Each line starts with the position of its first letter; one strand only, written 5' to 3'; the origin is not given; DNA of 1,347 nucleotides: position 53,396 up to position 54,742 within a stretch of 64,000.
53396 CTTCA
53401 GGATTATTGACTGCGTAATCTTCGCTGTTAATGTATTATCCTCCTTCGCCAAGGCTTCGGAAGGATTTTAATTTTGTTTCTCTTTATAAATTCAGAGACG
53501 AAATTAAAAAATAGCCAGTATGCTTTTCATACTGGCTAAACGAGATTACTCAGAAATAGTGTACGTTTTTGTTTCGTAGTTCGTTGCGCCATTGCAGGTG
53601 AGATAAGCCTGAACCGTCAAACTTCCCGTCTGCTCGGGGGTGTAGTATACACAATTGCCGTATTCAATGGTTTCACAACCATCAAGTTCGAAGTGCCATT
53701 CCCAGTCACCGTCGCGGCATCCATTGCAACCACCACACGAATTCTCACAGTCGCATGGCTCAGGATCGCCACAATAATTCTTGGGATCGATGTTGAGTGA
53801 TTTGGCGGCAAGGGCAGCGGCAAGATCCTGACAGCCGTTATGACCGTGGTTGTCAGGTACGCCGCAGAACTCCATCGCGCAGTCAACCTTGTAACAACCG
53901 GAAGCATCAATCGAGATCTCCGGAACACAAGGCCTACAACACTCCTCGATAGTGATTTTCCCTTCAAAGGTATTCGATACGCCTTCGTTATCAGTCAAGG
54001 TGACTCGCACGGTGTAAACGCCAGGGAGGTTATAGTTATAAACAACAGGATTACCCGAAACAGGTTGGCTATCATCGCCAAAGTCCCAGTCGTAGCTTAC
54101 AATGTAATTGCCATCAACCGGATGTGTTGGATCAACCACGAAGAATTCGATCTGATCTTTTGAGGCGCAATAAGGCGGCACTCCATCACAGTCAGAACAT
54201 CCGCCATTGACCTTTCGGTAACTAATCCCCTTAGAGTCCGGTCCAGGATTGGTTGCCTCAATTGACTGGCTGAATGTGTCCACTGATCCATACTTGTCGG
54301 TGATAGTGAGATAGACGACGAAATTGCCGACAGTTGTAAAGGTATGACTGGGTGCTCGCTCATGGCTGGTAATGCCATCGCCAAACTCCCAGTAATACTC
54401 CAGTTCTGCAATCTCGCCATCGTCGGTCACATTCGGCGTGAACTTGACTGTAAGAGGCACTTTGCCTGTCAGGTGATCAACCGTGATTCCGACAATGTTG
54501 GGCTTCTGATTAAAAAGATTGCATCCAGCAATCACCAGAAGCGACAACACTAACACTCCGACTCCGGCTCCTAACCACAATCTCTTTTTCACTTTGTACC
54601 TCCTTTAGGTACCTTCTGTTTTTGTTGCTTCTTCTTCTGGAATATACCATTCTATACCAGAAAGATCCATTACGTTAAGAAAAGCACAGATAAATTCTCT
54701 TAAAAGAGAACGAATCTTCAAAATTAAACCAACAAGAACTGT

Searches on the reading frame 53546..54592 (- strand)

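Call 21: search_protein_families(library=pfam, proteins=[window:53546-54592:-], max_evalue=0.01)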
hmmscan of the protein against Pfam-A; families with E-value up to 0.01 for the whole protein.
window:53546-54592:- (348 aa): 2 families
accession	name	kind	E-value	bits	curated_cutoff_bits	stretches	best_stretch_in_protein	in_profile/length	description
PF18911.6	PKD_4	-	1.1e-26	93.2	27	2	29-112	2-82/85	PKD domain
PF00801.26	PKD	-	2.3e-21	76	23.5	2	44-105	12-73/80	PKD domain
